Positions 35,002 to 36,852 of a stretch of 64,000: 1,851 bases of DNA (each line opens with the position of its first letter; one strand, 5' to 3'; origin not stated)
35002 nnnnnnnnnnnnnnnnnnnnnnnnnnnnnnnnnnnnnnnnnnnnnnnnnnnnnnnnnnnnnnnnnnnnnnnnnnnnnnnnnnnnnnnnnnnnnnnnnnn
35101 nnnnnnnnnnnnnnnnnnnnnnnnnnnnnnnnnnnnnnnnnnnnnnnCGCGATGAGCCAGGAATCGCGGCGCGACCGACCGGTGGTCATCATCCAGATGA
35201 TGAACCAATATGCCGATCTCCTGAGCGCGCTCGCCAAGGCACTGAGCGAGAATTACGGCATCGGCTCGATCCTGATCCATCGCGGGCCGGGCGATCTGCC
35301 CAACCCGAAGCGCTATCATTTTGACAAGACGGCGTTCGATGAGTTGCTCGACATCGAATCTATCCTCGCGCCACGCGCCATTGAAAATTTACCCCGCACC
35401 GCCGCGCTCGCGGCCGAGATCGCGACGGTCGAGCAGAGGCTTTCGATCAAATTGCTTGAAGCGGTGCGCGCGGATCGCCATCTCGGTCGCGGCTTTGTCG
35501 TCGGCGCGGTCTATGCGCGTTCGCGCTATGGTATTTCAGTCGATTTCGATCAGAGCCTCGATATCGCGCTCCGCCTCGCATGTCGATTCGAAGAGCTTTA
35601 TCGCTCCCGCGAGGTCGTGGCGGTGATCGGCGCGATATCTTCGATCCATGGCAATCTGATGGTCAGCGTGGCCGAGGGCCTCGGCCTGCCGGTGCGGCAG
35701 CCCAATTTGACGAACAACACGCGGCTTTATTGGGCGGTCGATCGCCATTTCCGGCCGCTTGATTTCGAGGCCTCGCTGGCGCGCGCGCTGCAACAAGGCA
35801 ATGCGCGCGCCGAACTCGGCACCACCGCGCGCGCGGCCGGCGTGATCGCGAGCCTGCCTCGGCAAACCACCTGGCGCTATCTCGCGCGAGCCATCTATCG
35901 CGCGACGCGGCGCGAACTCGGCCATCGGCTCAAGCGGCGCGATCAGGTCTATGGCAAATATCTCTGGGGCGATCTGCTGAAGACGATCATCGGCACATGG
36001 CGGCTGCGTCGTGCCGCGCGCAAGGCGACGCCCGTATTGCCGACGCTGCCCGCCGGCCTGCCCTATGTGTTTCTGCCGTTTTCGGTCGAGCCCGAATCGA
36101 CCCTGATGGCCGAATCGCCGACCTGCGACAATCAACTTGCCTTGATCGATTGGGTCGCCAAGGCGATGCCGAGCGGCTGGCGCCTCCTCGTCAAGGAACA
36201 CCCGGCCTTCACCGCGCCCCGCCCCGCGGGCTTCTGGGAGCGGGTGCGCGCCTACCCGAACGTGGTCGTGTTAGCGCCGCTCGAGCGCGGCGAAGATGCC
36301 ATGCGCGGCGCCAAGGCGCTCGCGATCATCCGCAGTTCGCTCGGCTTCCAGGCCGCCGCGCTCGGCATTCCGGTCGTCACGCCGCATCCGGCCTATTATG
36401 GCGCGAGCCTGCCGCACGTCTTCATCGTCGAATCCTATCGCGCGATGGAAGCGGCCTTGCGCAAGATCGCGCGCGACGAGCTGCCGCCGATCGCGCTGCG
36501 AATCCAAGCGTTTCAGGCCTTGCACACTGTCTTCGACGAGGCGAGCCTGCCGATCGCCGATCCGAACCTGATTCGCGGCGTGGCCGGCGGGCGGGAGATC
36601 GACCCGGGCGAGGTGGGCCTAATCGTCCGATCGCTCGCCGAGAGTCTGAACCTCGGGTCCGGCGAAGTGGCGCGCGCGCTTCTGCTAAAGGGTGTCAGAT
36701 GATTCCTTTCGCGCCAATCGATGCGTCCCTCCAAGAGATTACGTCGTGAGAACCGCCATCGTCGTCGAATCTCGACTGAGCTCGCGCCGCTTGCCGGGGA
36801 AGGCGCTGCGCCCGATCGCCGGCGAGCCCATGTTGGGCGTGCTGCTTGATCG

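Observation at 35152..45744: Multiple KpsC/KpsS/TagF-like K.HP-motif proteins as candidate nonulosonate polymerases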

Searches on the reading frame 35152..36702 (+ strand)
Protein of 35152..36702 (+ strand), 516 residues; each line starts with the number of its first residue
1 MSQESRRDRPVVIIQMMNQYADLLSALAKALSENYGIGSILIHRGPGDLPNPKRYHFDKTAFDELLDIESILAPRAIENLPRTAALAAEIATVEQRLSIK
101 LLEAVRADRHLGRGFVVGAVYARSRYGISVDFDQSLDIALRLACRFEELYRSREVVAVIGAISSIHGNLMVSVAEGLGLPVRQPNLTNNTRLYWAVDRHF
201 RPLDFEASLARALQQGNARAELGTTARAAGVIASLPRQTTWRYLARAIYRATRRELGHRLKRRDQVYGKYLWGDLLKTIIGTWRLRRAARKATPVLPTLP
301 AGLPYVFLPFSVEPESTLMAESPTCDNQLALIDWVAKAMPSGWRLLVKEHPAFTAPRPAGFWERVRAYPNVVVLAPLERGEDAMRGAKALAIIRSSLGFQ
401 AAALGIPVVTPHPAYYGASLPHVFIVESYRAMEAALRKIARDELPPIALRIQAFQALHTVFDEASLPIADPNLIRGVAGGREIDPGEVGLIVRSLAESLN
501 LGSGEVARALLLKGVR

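Call 4: search_protein_families(library=pfam, proteins=[window:35152-36702:+], max_evalue=1)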
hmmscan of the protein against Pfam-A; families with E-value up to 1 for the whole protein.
window:35152-36702:+ (516 aa): 1 family
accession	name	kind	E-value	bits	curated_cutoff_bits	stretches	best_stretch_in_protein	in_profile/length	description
PF05159.20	Capsule_synth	-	0.0095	15.9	20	1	268-416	113-266/310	Capsule polysaccharide biosynthesis protein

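Call 5: search_protein_families(library=ncbifam, proteins=[window:35152-36702:+], max_evalue=1)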
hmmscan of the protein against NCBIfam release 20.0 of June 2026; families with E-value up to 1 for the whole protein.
window:35152-36702:+ (516 aa): 0 families

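Call 11: find_homologous_proteins(query=window:35152-36702:+)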
Query window:35152-36702:+ (516 aa): 15 proteins with E <= 0.001 among 8000 candidates.
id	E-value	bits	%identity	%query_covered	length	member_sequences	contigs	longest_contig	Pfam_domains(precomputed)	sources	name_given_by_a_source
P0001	0.0e+0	1137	100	100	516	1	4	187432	-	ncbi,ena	-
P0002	1.1e-252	857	76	100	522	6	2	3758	-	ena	-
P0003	8.1e-252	855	75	100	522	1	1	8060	-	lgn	-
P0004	7.1e-246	835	74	100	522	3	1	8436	-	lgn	-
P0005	9.0e-167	574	75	67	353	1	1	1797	-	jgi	jgi:hypothetical protein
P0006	1.7e-146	507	50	95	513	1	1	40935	PF05159.21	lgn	-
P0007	5.4e-145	502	51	95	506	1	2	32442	-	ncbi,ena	-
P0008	2.8e-143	497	48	95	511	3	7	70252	-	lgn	-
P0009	3.9e-141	490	50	95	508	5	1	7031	PF05159.21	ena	-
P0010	5.0e-134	466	48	97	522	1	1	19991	PF05159.21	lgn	-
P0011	7.5e-126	439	45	96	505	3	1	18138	-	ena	-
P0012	9.4e-97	343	39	97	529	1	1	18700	-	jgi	jgi:hypothetical protein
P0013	6.1e-83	298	37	95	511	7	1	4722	PF05159.21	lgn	-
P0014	1.1e-61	228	44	53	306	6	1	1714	PF05159.21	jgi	jgi:hypothetical protein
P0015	5.6e-16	77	30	71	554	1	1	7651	-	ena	-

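Call 13: search_solved_structures(query=A1, max_evalue=10, show_alignments=3)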
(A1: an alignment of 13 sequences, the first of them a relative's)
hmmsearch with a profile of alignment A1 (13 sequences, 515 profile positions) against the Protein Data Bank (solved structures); distinct sequences matched with E-value up to 10: 7.
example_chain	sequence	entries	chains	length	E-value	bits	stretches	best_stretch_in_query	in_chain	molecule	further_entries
8fuw_A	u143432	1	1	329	3.8e-06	29.1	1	347-419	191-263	Capsule polysaccharide export protein KpsC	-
8fux_A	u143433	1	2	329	3.8e-06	29.1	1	347-419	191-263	Capsule polysaccharide export protein KpsC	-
6mgc_A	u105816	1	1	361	4.4e-06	28.9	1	347-419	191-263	Capsule polysaccharide export protein KpsC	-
6mgd_A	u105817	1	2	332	0.004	19.2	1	302-441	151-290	Capsular polysaccharide export system protein KpsC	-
6mgb_A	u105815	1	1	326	0.021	16.8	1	343-418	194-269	Capsular polysaccharide export system protein KpsC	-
8vb0_J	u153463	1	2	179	0.65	11.9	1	76-190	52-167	Alpha-paw decoration protein (gp43)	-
5uj8_E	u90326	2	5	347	1.7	10.5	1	124-211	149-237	Origin recognition complex subunit 2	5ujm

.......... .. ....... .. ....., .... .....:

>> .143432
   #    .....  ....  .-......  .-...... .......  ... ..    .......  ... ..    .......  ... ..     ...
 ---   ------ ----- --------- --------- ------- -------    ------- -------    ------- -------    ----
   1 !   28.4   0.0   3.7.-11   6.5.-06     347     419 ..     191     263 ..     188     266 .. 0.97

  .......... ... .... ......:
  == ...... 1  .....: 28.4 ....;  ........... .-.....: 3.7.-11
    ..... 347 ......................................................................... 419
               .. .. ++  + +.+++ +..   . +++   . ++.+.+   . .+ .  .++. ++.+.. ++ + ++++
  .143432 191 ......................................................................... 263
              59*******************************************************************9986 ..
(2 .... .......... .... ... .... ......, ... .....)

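Call 29: search_solved_structures(query=A1, max_evalue=0.1, show_alignments=5)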
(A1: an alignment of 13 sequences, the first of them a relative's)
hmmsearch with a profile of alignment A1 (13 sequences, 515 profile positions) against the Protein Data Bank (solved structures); distinct sequences matched with E-value up to 0.1: 5.
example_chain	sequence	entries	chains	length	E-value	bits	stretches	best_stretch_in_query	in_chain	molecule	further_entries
8fuw_A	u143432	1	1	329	3.8e-06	29.1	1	347-419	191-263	Capsule polysaccharide export protein KpsC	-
8fux_A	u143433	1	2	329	3.8e-06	29.1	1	347-419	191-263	Capsule polysaccharide export protein KpsC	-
6mgc_A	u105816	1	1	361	4.4e-06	28.9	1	347-419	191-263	Capsule polysaccharide export protein KpsC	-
6mgd_A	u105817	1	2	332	0.004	19.2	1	302-441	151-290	Capsular polysaccharide export system protein KpsC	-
6mgb_A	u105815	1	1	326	0.021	16.8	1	343-418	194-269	Capsular polysaccharide export system protein KpsC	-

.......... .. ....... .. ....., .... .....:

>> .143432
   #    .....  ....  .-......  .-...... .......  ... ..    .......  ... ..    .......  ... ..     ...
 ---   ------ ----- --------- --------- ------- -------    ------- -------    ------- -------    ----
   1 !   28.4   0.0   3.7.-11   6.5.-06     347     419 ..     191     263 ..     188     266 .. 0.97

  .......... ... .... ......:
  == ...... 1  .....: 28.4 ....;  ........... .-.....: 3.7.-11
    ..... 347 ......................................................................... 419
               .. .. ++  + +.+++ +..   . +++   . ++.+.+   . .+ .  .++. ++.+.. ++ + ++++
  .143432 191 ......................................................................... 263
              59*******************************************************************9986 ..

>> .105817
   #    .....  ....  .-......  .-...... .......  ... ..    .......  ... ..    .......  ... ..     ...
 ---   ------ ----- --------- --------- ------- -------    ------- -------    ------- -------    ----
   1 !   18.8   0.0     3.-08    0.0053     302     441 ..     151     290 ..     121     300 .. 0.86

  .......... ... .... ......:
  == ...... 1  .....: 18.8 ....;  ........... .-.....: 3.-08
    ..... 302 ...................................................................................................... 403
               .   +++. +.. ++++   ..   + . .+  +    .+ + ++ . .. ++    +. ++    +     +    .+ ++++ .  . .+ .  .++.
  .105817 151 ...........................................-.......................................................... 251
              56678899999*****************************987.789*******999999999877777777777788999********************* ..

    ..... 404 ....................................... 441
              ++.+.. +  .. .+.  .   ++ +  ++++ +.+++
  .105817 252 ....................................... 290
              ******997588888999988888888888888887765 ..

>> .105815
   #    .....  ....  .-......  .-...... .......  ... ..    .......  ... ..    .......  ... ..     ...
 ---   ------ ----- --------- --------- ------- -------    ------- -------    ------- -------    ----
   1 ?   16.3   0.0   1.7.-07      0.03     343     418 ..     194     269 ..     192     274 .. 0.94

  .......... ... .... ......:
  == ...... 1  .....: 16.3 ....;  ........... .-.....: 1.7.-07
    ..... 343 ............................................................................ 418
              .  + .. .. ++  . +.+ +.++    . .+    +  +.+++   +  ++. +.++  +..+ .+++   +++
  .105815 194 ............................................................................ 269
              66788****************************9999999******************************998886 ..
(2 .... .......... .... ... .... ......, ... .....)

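Call 30: find_encoding_contigs(protein=P0001, flank=10000, max_places=4)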
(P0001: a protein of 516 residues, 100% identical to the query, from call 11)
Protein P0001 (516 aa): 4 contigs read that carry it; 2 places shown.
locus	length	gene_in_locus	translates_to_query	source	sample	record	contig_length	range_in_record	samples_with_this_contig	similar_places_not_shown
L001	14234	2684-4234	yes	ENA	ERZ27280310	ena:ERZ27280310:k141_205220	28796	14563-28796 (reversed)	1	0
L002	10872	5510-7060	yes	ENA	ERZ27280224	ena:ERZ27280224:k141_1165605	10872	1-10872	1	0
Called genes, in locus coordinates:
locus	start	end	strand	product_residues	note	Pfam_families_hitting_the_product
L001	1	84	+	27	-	?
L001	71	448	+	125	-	-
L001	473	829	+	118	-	-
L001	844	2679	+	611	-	PF13522:GATase_6, PF13537:GATase_7, PF00733:Asn_synthase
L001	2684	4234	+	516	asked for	-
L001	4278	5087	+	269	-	PF02348:CTP_transf_3, PF12804:NTP_transf_3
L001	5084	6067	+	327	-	PF01408:GFO_IDH_MocA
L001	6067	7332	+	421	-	PF01041:DegT_DnrJ_EryC1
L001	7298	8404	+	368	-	-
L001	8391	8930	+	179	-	PF13302:Acetyltransf_3, PF00583:Acetyltransf_1 (weak), PF13523:Acetyltransf_8 (weak)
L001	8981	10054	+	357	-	PF00106:adh_short, PF01073:3Beta_HSD, PF01370:Epimerase, PF02719:Polysacc_synt_2, PF04321:RmlD_sub_bind, PF05368:NmrA (weak), PF16363:GDP_Man_Dehyd, PF13460:NAD_binding_10, +2 more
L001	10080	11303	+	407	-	PF00155:Aminotran_1_2, PF01041:DegT_DnrJ_EryC1, PF01212:Beta_elim_lyase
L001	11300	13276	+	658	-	-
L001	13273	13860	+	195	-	PF13302:Acetyltransf_3, PF13420:Acetyltransf_4 (weak), PF13523:Acetyltransf_8 (faint)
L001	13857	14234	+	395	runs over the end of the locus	PF01575:MaoC_dehydratas, PF13452:FAS1_DH_region (weak), PF00106:adh_short, PF01370:Epimerase, PF08659:KR (weak), PF13561:adh_short_C2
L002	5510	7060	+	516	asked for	-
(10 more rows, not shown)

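Call 31: find_encoding_contigs(protein=P0008, flank=10000, max_places=1)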
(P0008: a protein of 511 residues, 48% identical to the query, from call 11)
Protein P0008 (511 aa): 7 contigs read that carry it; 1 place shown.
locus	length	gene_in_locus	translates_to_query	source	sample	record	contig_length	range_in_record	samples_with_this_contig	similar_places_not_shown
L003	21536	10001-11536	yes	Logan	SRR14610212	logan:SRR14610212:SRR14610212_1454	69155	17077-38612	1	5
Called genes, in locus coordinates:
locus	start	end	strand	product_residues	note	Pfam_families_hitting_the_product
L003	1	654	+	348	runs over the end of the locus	PF01408:GFO_IDH_MocA, PF22725:GFO_IDH_MocA_C3 (weak)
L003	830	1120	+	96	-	-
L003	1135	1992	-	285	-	PF01063:Aminotran_4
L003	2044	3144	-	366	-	PF00296:Bac_luciferase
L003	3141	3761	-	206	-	-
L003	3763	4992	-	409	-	-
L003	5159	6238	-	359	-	PF00296:Bac_luciferase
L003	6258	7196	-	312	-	PF02522:Antibiotic_NAT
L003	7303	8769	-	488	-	PF00501:AMP-binding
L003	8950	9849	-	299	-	PF00248:Aldo_ket_red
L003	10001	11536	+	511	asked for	-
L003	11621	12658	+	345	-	PF00106:adh_short (weak), PF01073:3Beta_HSD, PF01370:Epimerase, PF02719:Polysacc_synt_2, PF04321:RmlD_sub_bind, PF07993:NAD_binding_4 (weak), PF13460:NAD_binding_10, PF16363:GDP_Man_Dehyd, +1 more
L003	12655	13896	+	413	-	PF00155:Aminotran_1_2, PF01041:DegT_DnrJ_EryC1, PF01212:Beta_elim_lyase (weak)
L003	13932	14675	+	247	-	PF13302:Acetyltransf_3 (weak)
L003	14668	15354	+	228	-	-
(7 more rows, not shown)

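Call 32: find_encoding_contigs(protein=P0006, flank=10000, max_places=1)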
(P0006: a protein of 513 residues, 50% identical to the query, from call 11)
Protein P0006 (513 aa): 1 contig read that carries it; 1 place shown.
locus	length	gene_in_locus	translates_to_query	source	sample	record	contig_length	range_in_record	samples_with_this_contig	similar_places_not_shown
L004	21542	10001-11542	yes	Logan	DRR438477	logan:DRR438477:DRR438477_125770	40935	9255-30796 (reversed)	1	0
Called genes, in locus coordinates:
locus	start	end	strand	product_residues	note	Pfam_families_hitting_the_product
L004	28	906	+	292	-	PF13489:Methyltransf_23, PF13847:Methyltransf_31 (weak), PF08241:Methyltransf_11, PF08242:Methyltransf_12, PF13649:Methyltransf_25 (weak)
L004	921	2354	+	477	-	PF00535:Glycos_transf_2, PF10111:Glyco_tranf_2_2, PF13641:Glyco_tranf_2_3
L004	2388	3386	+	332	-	PF03102:NeuB, PF08666:SAF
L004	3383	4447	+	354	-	PF13489:Methyltransf_23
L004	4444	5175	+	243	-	PF02348:CTP_transf_3, PF12804:NTP_transf_3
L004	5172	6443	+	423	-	PF01041:DegT_DnrJ_EryC1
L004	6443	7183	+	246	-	PF02348:CTP_transf_3, PF12804:NTP_transf_3 (weak)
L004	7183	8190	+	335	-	PF01408:GFO_IDH_MocA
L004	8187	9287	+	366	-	-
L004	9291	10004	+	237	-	PF00551:Formyl_trans_N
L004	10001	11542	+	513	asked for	PF05159:Capsule_synth (weak)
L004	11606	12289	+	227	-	-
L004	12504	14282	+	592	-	PF00664:ABC_membrane, PF00005:ABC_tran, PF13304:AAA_21 (faint)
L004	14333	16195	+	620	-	-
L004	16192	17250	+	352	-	PF03102:NeuB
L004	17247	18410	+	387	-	PF02350:Epimerase_2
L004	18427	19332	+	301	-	PF05219:DREV (weak), PF13489:Methyltransf_23, PF08003:Methyltransf_9 (weak), PF08241:Methyltransf_11, PF08242:Methyltransf_12, PF13649:Methyltransf_25, PF13847:Methyltransf_31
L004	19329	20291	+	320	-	PF00389:2-Hacid_dh (weak), PF02826:2-Hacid_dh_C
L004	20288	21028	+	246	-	PF02348:CTP_transf_3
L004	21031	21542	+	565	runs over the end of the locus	PF00733:Asn_synthase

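Call 65: search_dna_similar(query=window:35152-36702:+, collection=plasmids, mode=protein, max_evalue=0.01, max_rows=15)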
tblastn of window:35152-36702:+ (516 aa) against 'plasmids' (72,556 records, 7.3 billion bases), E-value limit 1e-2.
Records with a match: 4; places in all: 4; records where one place covers at least 80% of the query: 0.
Best place of each record, by identity: <60% 4.
By first word of the organism name: Rhizobium 1; Mariluticola 1; Sinorhizobium 1; Mesorhizobium 1.
By predicted mobility (MOB-suite, as given by PLSDB): non-mobilizable 3; conjugative 1.
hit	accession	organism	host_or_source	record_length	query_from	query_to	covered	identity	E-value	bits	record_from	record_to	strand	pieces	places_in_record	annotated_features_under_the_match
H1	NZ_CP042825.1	Rhizobium sp. WL3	Wheat,phyllosphere swab,leaves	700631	301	416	22%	36.6%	8e-12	76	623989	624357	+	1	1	hypothetical protein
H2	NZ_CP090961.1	Mariluticola halotolerans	sea sediment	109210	245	410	32%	25.1%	9e-12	76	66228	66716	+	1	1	hypothetical protein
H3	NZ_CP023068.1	Sinorhizobium sojae CCBAU 05684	G.max,nodule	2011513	305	457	30%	25.6%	2e-3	49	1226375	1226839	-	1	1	record has no annotation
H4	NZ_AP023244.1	Mesorhizobium sp. 113-3-3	Lotus japonicus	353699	301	417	23%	26.5%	1e-4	52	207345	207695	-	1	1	hypothetical protein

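Call 67: get_annotated_region(hit=H1, flank=9000)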
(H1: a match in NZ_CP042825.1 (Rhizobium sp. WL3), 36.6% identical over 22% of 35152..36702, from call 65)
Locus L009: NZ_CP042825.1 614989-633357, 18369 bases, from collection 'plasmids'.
description: Rhizobium sp. WL3 plasmid unnamed2, complete sequence
organism: Rhizobium sp. WL3 (NCBI taxid 2603277)
taxonomy: Bacteria; Pseudomonadota; Alphaproteobacteria; Hyphomicrobiales; Rhizobiaceae; Rhizobium; Rhizobium sp. WL3
host: -; source: Wheat,phyllosphere swab,leaves; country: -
typing (MOB-suite, as given by PLSDB): non-mobilizable
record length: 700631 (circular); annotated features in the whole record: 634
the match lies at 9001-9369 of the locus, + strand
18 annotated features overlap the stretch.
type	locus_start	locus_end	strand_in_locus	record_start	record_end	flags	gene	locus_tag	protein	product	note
CDS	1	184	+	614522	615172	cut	hisH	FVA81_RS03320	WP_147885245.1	imidazole glycerol phosphate synthase subunit HisH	GO:0000105 - histidine biosynthetic process [Evidence IEA]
CDS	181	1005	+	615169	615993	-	-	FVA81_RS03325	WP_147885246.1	ABC transporter permease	-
CDS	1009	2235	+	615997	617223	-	-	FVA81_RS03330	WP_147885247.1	ABC transporter ATP-binding protein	-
CDS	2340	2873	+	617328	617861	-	-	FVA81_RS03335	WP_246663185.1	acyltransferase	-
CDS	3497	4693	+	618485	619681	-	-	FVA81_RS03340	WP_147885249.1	hypothetical protein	-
CDS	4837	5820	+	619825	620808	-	-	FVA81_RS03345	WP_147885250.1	acyltransferase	-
CDS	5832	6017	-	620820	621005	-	-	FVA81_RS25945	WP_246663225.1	hypothetical protein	-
CDS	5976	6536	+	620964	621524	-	-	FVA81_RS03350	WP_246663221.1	methyltransferase domain-containing protein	-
CDS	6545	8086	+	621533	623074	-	-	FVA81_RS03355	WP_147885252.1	hypothetical protein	-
CDS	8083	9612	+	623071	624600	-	-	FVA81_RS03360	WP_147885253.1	hypothetical protein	-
CDS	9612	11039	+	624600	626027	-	-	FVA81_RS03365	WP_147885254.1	hypothetical protein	-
CDS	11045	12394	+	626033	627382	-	-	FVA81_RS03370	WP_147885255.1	hypothetical protein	-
CDS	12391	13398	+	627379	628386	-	-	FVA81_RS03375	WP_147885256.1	N-acetylneuraminate synthase family protein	GO:0016051 - carbohydrate biosynthetic process [Evidence IEA]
CDS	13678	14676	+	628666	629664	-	-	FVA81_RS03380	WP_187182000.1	KpsF/GutQ family sugar-phosphate isomerase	GO:0005975 - carbohydrate metabolic process [Evidence IEA]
CDS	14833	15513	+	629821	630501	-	-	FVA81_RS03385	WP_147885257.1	glycosyltransferase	-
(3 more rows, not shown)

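Call 68: get_annotated_region(hit=H2, flank=9000)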
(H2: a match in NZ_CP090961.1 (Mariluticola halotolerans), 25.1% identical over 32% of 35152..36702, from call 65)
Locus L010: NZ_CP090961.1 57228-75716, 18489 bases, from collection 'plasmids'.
description: Mariluticola halotolerans strain LMO-2 plasmid unnamed, complete sequence
organism: Mariluticola halotolerans (NCBI taxid 2909283)
taxonomy: Bacteria; Pseudomonadota; Alphaproteobacteria; Hyphomicrobiales; Devosiaceae; Mariluticola; Mariluticola halotolerans
host: -; source: sea sediment; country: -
typing (MOB-suite, as given by PLSDB): non-mobilizable
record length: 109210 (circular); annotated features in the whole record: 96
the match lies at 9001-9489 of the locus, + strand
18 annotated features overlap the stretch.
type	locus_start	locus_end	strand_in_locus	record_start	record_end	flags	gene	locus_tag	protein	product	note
CDS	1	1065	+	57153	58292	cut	pseC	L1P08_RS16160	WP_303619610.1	UDP-4-amino-4, 6-dideoxy-N-acetyl-beta-L-altrosamine transaminase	-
CDS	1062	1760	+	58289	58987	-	pseF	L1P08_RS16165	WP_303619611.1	pseudaminic acid cytidylyltransferase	-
CDS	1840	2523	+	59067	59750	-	-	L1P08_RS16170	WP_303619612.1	PIG-L deacetylase family protein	-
CDS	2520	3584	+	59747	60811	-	pseG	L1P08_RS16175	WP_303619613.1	UDP-2,4-diacetamido-2,4, 6-trideoxy-beta-L-altropyranose hydrolase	-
CDS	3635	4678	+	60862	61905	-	-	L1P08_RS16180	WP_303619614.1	N-acetylneuraminate synthase family protein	GO:0016051 - carbohydrate biosynthetic process [Evidence IEA]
CDS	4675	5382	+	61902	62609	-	-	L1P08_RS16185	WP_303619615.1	hypothetical protein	-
CDS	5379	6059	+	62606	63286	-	-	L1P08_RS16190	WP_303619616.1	WbqC family protein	-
CDS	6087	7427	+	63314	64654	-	-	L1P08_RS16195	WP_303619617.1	NAD(P)-binding protein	-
CDS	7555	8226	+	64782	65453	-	-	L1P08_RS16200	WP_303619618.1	methyltransferase domain-containing protein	-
CDS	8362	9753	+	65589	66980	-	-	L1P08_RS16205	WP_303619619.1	hypothetical protein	-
CDS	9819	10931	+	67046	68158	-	-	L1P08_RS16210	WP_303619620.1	glycosyltransferase family 4 protein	-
CDS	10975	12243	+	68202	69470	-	-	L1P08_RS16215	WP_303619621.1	hypothetical protein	-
CDS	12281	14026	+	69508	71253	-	asnB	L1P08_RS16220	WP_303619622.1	asparagine synthase (glutamine-hydrolyzing)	GO:0006529 - asparagine biosynthetic process [Evidence IEA]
CDS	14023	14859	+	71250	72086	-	-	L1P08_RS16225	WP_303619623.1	DUF2334 domain-containing protein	-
CDS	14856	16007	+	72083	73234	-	-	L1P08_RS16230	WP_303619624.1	glycosyltransferase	-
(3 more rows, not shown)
